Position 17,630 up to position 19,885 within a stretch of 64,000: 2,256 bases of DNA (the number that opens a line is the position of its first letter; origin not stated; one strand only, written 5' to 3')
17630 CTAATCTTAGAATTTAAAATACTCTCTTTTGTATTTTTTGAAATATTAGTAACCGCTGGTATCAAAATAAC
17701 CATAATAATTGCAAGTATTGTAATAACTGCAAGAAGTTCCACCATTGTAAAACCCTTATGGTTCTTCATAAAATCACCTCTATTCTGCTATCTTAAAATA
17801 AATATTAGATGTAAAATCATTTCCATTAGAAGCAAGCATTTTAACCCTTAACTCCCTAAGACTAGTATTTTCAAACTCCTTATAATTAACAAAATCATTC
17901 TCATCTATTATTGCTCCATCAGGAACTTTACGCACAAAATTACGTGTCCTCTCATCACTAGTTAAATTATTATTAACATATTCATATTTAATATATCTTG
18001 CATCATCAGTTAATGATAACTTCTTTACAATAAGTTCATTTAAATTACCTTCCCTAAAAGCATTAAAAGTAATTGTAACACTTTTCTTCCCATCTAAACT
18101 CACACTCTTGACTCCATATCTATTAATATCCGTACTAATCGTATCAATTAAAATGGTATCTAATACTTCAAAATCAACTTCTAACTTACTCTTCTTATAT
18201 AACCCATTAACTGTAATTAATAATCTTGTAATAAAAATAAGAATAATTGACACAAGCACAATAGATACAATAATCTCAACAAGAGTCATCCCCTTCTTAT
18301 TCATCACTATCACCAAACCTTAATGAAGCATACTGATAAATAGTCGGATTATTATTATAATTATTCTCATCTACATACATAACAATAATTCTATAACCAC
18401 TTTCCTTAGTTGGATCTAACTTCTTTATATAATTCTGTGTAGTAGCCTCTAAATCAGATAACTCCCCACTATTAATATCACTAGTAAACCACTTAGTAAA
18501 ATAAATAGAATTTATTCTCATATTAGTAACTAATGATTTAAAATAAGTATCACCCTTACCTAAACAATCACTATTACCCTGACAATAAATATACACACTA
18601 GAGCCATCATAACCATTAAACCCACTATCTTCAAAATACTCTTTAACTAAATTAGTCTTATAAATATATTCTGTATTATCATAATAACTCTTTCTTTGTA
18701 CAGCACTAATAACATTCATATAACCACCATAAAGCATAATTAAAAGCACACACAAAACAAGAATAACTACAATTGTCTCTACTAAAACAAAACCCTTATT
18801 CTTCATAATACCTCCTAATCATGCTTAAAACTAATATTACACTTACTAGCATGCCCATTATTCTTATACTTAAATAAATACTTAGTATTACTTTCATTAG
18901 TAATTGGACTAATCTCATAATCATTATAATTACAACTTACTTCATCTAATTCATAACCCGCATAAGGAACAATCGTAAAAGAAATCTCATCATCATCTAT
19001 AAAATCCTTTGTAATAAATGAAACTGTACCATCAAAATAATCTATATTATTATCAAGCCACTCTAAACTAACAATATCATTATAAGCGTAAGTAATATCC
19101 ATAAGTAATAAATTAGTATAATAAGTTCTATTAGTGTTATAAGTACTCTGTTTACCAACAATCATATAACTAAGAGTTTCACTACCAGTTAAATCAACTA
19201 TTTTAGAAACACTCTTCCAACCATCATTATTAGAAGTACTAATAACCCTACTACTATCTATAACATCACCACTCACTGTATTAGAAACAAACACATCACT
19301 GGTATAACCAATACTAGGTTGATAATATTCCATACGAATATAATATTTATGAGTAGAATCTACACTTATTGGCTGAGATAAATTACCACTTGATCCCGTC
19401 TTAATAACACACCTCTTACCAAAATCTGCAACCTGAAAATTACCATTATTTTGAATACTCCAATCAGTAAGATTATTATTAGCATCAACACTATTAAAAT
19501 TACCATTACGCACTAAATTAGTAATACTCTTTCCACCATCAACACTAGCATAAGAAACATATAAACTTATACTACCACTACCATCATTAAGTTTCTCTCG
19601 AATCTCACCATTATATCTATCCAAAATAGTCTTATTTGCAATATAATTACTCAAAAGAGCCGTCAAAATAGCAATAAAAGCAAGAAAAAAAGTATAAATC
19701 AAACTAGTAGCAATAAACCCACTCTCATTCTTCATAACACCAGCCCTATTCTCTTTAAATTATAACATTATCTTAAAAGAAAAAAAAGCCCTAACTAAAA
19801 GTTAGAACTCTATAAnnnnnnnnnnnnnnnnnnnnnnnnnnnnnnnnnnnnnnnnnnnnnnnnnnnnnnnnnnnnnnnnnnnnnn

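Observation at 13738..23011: Type-IV-pilin-like operon encoding a 1343-aa pilin-adhesin with BspA-type LRRs, headed by a lytic transglycosylase and a hypervariable paralog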

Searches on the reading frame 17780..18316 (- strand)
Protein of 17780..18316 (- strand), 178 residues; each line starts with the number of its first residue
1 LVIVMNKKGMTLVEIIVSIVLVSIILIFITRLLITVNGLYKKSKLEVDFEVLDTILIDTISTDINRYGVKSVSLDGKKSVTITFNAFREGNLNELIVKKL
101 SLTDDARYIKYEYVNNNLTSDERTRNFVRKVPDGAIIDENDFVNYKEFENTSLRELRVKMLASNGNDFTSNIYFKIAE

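Call 5: search_protein_families(library=pfam, proteins=[window:17780-18316:-], max_evalue=0.01)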
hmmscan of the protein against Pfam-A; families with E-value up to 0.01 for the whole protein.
window:17780-18316:- (178 aa): 1 family
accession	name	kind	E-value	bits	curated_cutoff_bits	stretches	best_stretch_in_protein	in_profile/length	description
PF07963.17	N_methyl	-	3.4e-05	23.7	21.2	1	5-29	2-26/27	Prokaryotic N-terminal methylation motif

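Call 6: search_protein_families(library=ncbifam, proteins=[window:17780-18316:-], max_evalue=0.01)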
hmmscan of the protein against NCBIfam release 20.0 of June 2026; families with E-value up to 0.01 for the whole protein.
window:17780-18316:- (178 aa): 3 families
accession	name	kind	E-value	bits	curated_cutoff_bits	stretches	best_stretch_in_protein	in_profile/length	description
TIGR02532.1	IV_pilin_GFxxxE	domain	0.00017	21.3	16.3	1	7-29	1-23/24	prepilin-type N-terminal cleavage/methylation domain-containing protein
NF007848.0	PRK10557.1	equivalog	0.00033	20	120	1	5-71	8-74/192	prepilin peptidase-dependent protein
TIGR02599.1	TIGR02599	subfamily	0.005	16.1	256.5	1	9-44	1-36/361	Verru_Chthon cassette protein C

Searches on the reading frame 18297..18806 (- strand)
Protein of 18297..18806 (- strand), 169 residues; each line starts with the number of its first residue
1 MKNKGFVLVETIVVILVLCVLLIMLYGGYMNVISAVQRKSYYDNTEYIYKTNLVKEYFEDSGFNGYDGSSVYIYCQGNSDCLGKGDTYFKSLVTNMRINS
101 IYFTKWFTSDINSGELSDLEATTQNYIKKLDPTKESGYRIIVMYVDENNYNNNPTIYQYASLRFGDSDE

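Call 5: search_protein_families(library=pfam, proteins=[window:18297-18806:-], max_evalue=0.01)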
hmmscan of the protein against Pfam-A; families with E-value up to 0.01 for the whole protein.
window:18297-18806:- (169 aa): 1 family
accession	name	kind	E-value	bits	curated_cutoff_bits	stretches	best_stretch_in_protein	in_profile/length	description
PF07963.17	N_methyl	-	0.0099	15.9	21.2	0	2-26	3-27/27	Prokaryotic N-terminal methylation motif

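Call 6: search_protein_families(library=ncbifam, proteins=[window:18297-18806:-], max_evalue=0.01)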
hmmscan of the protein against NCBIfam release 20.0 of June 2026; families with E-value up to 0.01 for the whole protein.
window:18297-18806:- (169 aa): 5 families
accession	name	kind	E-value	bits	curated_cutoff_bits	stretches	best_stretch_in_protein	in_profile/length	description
NF041002.1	pilin_ComGF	equivalog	0.00042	20.5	80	1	3-63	1-61/139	competence type IV pilus minor pilin ComGF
NF041013.1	T4P_ComGE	equivalog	0.0012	18.9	49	1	2-27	2-27/83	competence type IV pilus minor pilin ComGE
NF040999.1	pilin_ComGC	equivalog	0.0019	18.4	75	1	4-27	2-25/84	competence type IV pilus major pilin ComGC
NF040982.1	ComGD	equivalog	0.0029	18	70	1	3-48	1-46/139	competence type IV pilus minor pilin ComGD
TIGR02532.1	IV_pilin_GFxxxE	domain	0.0029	17.4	16.3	1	4-25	2-23/24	prepilin-type N-terminal cleavage/methylation domain-containing protein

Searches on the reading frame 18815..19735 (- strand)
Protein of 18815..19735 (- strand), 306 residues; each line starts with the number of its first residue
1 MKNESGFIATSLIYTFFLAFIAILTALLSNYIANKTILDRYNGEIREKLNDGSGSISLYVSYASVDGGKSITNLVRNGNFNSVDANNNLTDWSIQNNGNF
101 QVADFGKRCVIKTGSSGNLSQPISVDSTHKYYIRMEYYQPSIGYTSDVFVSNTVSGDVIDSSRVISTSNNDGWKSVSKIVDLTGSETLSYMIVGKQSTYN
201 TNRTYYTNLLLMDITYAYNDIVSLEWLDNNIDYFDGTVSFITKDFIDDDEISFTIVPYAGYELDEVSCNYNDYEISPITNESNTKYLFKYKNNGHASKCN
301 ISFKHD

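Call 5: search_protein_families(library=pfam, proteins=[window:18815-19735:-], max_evalue=0.01)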
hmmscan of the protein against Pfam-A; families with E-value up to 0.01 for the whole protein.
window:18815-19735:- (306 aa): 0 families

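Call 6: search_protein_families(library=ncbifam, proteins=[window:18815-19735:-], max_evalue=0.01)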
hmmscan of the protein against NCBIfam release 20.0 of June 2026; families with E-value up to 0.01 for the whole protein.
window:18815-19735:- (306 aa): 3 families
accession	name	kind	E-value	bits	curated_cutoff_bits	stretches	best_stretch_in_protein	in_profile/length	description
NF011646.0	PRK15064.1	equivalog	0.0045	15.5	762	1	206-273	456-523/530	ABC-F family ATPase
NF050005.1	ABC_ATPase_Uup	equivalog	0.0063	14.8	900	1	182-273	148-241/636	ATP-binding cassette ATPase Uup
NF008358.0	PRK11147.1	equivalog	0.0082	14.4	936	0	179-273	145-241/635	ABC transporter ATP-binding protein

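Call 53: find_related_loci(query=A3, collection=genome_contigs, flank=10000)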
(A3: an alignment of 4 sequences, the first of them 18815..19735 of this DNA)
Query A3 (306 aa) in genome_contigs; peptide patterns used: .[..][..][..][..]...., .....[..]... (x = any residue, [..] = any of these).
135 stretches matched a pattern; 75 encode a relative of the query (tblastn E <= 1e-3); 74 distinct loci.
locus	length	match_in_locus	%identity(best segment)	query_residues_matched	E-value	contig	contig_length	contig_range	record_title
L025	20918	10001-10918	82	1-306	8e-170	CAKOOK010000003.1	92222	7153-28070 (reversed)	MAG: uncultured Bacilli bacterium isolate REFINED_METABAT215_TOP10_CONTIGS_1500_ASSEMBLY_K77_MERGED__Hadza_PheChl_Fiber-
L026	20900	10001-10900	65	1-306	2e-126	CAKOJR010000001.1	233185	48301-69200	MAG: uncultured Bacilli bacterium isolate REFINED_METABAT215_TOP10_CONTIGS_1500_ASSEMBLY_K77_MERGED__Hadza_MoBio_hadza-I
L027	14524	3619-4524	43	1-305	3e-73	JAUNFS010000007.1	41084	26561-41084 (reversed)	MAG: bacterium isolate S25M_St_metabat_91 NODE_323_length_41084_cov_31.413975, whole genome shotgun sequence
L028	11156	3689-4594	42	1-305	7e-72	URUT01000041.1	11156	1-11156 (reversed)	uncultured Tenericutes bacterium isolate UMGS1372 genome assembly, contig: NODE_1489_length_11156_cov_17.223674, whole g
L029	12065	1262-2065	33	1-268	9e-39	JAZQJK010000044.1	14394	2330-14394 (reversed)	MAG: Bacilli bacterium isolate T1900044620_TS20190086.MAGScoT_cleanbin_000065 SGB_877_k141_56215, whole genome shotgun s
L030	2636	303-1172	32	2-305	8e-37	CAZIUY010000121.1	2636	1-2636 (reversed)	MAG TPA_asm: uncultured Muribaculaceae bacterium isolate SRP222994_co1_203 genome assembly, contig: NODE_67996_length_26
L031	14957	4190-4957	32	4-268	1e-34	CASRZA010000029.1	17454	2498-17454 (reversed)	MAG: uncultured Bacilli bacterium isolate extra-ERR2497917.11_1677795655 genome assembly, contig: NODE_488_length_17454_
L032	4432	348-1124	31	3-268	1e-34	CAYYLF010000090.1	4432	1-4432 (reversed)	MAG TPA_asm: uncultured Muribaculaceae bacterium isolate SRP287540_co2_52 genome assembly, contig: NODE_21881_length_443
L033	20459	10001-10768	33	1-268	3e-33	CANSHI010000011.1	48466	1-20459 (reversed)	MAG TPA_asm: uncultured bacterium isolate SRR15510232_bin.9_metawrap_v1.3_MAG genome assembly, contig: NODE.638_length_4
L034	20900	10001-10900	29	2-303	3e-33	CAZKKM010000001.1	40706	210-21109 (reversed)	MAG TPA_asm: uncultured Muribaculaceae bacterium isolate SRP287540_co1_443 genome assembly, contig: NODE_926_length_4070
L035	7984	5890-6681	33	1-269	4e-32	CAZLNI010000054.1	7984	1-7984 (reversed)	MAG TPA_asm: uncultured Muribaculaceae bacterium isolate SRP287540_co2_381 genome assembly, contig: NODE_10023_length_79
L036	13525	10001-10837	33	1-278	3e-31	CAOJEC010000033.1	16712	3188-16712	MAG TPA_asm: uncultured bacterium isolate SRR15604581_bin.61_metawrap_v1.3_MAG genome assembly, contig: NODE.2921_length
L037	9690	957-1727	33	6-269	3e-32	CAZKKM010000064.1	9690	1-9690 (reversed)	MAG TPA_asm: uncultured Muribaculaceae bacterium isolate SRP287540_co1_443 genome assembly, contig: NODE_7771_length_969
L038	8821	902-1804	29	1-303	2e-29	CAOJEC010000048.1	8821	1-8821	MAG TPA_asm: uncultured bacterium isolate SRR15604581_bin.61_metawrap_v1.3_MAG genome assembly, contig: NODE.5363_length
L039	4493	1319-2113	32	1-261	8e-28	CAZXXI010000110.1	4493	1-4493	MAG TPA_asm: uncultured Muribaculaceae bacterium isolate SRP287540_co1_294 genome assembly, contig: NODE_21139_length_44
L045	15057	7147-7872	27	1-239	3e-12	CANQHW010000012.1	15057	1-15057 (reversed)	MAG: uncultured Bacilli bacterium isolate Lapin-028__bin45 genome assembly, contig: Lapin-028__NODE_4438_length_15057_co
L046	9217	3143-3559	28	1-139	2e-11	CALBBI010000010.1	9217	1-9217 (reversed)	MAG TPA_asm: uncultured Firmicutes bacterium isolate SRR1761718_bin.24_CONCOCT_v1.1_MAG genome assembly, contig: ERZ1756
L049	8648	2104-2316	39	1-71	6e-10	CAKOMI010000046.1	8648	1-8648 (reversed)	MAG: uncultured Bacilli bacterium isolate REFINED_METABAT215_TOP10_CONTIGS_1500_ASSEMBLY_K77_MERGED__Hadza_MoBio_hadza-E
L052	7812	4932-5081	50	1-50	2e-9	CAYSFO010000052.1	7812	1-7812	MAG TPA_asm: uncultured Muribaculaceae bacterium isolate SRP199465_co1_282 genome assembly, contig: NODE_26757_length_78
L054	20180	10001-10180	45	1-60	1e-9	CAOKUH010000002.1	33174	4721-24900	MAG TPA_asm: uncultured Tenericutes bacterium isolate SRR15604608_bin.9_metawrap_v1.3_MAG genome assembly, contig: NODE.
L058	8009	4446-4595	44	1-50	3e-9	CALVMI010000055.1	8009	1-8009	MAG: uncultured Bacilli bacterium isolate E04__bin24 genome assembly, contig: E04__k127_6702116, whole genome shotgun se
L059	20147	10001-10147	56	1-50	4e-9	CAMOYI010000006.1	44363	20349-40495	MAG: uncultured Tenericutes bacterium isolate SRR873609_bin.65_metaWRAP_v1.3_MAG genome assembly, contig: ERZ1756109_224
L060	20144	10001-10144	54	3-50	3e-9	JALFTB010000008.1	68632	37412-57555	MAG: bacterium isolate SUG986 k141_376295, whole genome shotgun sequence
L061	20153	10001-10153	47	1-51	7e-9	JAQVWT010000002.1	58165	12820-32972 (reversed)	MAG: Bacilli bacterium isolate STF2_109 NODE_986_length_58165_cov_6.218822_Sandtown_F2, whole genome shotgun sequence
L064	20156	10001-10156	44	3-54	2e-8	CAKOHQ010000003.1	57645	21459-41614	MAG: uncultured Bacilli bacterium isolate REFINED_METABAT215_TOP10_CONTIGS_1500_ASSEMBLY_K77_MERGED__Hadza_MoBio_hadza-E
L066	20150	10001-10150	48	1-50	2e-8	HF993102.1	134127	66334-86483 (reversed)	Mycoplasma sp. CAG:956 genomic scaffold, scf35, whole genome shotgun sequence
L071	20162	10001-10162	41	1-54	4e-8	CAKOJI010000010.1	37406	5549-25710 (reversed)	MAG: uncultured Bacilli bacterium isolate REFINED_METABAT215_TOP10_CONTIGS_1500_ASSEMBLY_K77_MERGED__Hadza_MoBio_hadza-A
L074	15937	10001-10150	42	1-50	5e-8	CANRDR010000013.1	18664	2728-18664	MAG: uncultured Bacilli bacterium isolate Lapin-025__bin65 genome assembly, contig: Lapin-025__NODE_2297_length_18664_co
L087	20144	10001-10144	44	3-50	3e-7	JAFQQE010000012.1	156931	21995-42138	MAG: Bacilli bacterium isolate RGIG2050 Goat_Colon-2__c450, whole genome shotgun sequence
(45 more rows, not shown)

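Call 58: search_protein_families(library=pfam, proteins=[L064:17382-19598:+, L074:502-2820:+, L087:18522-20144:+, L071:17945-20152:+], max_evalue=0.001)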
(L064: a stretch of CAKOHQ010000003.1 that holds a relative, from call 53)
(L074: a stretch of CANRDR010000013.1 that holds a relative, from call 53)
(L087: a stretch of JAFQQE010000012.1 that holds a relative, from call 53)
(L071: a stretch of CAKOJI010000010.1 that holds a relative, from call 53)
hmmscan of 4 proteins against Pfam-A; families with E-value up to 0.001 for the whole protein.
L064:17382-19598:+ (739 aa): 6 families
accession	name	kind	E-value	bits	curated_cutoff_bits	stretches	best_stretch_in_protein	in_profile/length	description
PF01580.24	FtsK_SpoIIIE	-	2.4e-62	210.7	24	1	371-566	3-220/221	FtsK/SpoIIIE family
PF17854.6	FtsK_alpha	-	1.6e-32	112.2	22.9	1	262-362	1-101/101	FtsK alpha domain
PF09397.16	FtsK_gamma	-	1.4e-28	98.8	30.6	1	672-731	3-62/63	Ftsk gamma domain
PF13491.11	FtsK_4TM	-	2e-07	31.3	23.1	1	44-190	47-170/171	4TM region of DNA translocase FtsK/SpoIIIE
PF15345.11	TMEM51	-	0.00013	22.3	25.5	1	163-280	60-169/237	Transmembrane protein 51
PF12846.13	AAA_10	-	0.0004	20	27.5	0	405-449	20-60/362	AAA-like domain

L074:502-2820:+ (773 aa): 4 families
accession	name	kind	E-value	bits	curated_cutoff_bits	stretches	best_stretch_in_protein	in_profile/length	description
PF00664.28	ABC_membrane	-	3e-50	171.9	28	1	250-487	35-274/274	ABC transporter transmembrane region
PF00005.33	ABC_tran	-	3.1e-28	99.5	25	1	551-698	2-137/137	ABC transporter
PF02463.25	SMC_N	-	0.00015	21.7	40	0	46-739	45-210/220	RecF/RecN/SMC N terminal domain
PF13401.12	AAA_22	-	0.00046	21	27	0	563-698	8-95/130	AAA domain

L087:18522-20144:+ (541 aa): 4 families
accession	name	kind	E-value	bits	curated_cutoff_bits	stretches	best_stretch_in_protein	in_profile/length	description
PF01580.24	FtsK_SpoIIIE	-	4.9e-52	177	24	1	364-541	2-201/221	FtsK/SpoIIIE family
PF17854.6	FtsK_alpha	-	3.2e-34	117.6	22.9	1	256-356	1-101/101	FtsK alpha domain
PF13491.11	FtsK_4TM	-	4.1e-10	40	23.1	1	38-185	47-171/171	4TM region of DNA translocase FtsK/SpoIIIE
PF01935.23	DUF87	-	3.8e-06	27.6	23.2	0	396-473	17-69/220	Helicase HerA, central domain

L071:17945-20152:+ (736 aa): 5 families
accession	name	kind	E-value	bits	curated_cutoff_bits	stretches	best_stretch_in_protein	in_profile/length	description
PF01580.24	FtsK_SpoIIIE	-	8.9e-63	212.1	24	1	369-565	2-220/221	FtsK/SpoIIIE family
PF17854.6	FtsK_alpha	-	4.3e-33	114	22.9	1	261-361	1-101/101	FtsK alpha domain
PF09397.16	FtsK_gamma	-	7.7e-29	99.7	30.6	1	671-730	3-62/63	Ftsk gamma domain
PF13491.11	FtsK_4TM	-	1.6e-09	38.1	23.1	1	39-185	47-170/171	4TM region of DNA translocase FtsK/SpoIIIE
PF12846.13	AAA_10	-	0.00019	21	27.5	0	403-448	19-60/362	AAA-like domain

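Call 63: search_solved_structures(query=A3, max_evalue=10)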
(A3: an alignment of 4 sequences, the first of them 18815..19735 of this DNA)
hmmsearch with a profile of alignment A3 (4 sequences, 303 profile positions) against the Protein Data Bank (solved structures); distinct sequences matched with E-value up to 10: 10.
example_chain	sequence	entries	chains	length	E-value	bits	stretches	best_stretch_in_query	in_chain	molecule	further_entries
5e7t_B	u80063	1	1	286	0.03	16.7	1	72-178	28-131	Minor structural protein 5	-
4w8j_A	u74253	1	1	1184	0.08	15.3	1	73-145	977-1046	Pesticidal crystal protein cry1Ac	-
9nlj_U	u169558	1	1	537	0.12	14.7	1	199-237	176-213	Uup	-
6qe7_A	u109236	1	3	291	0.32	13.3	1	110-162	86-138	Anti-sigma-I factor RsgI3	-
9buv_A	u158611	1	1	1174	0.42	12.9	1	73-142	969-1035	Pesticidal crystal protein Cry1Fa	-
8w7n_A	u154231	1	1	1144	0.51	12.6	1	73-142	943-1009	Pesticidal crystal protein Cry1Aa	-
9qxq_A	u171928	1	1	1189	0.62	12.3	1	73-141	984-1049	Crystaline entomocidal protoxin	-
9h99_A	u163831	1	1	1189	0.64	12.3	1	72-142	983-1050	Crystaline entomocidal protoxin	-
1wfd_A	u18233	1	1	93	1.6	11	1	113-157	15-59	Hypothetical protein 1500032H18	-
8ik1_A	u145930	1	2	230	1.9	10.7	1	46-98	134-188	GDSL family lipase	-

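Call 87: search_protein_families(library=pfam, proteins=[L052:4932-5840:+, L059:10001-11233:+, L049:2104-2958:+, L058:4446-5255:+, L061:10001-11308:+, L046:3146-3985:+, L066:10001-10801:+, L045:7150-7887:+, L060:9998-10756:+, L054:10001-10750:+], max_evalue=0.1)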
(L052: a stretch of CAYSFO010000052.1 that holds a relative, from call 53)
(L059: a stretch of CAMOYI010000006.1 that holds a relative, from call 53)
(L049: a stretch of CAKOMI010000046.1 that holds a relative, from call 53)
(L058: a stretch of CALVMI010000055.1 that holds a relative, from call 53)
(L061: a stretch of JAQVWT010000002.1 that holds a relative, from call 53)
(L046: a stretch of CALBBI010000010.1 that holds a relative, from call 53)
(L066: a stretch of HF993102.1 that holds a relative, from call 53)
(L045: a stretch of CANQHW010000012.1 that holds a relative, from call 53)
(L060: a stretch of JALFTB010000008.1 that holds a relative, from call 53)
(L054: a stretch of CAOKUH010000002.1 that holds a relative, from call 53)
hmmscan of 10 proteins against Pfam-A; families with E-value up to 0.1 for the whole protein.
L052:4932-5840:+ (302 aa): 1 family
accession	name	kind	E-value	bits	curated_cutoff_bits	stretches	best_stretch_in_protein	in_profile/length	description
PF18981.6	InlK_D3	-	0.053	14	25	0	33-71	18-56/75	Internalin K domain (D3/D4)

L059:10001-11233:+ (410 aa): 1 family
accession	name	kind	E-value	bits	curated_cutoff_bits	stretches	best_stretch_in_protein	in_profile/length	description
PF24511.1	DUF7591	-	0.086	13.4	27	0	230-301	12-79/105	Domain of unknown function (DUF7591)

L049:2104-2958:+ (284 aa): 0 families

L058:4446-5255:+ (269 aa): 2 families
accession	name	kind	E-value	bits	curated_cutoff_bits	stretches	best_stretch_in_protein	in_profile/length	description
PF18200.7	Big_11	-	0.0086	16.4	25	1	46-88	11-54/87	Bacterial Ig-like domain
PF04651.18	Pox_A12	-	0.069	13.7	25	0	173-210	100-137/183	Poxvirus A12 protein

L061:10001-11308:+ (435 aa): 2 families
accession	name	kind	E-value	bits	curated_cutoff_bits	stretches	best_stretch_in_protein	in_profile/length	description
PF13385.13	Laminin_G_3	-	8.8e-06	26.4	27.6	1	327-423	48-150/151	Concanavalin A-like lectin/glucanases superfamily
PF12537.13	GPHR_N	-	0.013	16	22.1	0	5-52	23-57/68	The Golgi pH Regulator (GPHR) Family N-terminal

L046:3146-3985:+ (279 aa): 1 family
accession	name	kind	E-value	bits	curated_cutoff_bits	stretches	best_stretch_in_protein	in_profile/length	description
PF02018.23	CBM_4_9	-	0.0021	18.9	25.9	1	61-114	2-55/136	Carbohydrate binding domain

L066:10001-10801:+ (266 aa): 0 families

L045:7150-7887:+ (245 aa): 0 families

L060:9998-10756:+ (252 aa): 0 families

L054:10001-10750:+ (249 aa): 0 families
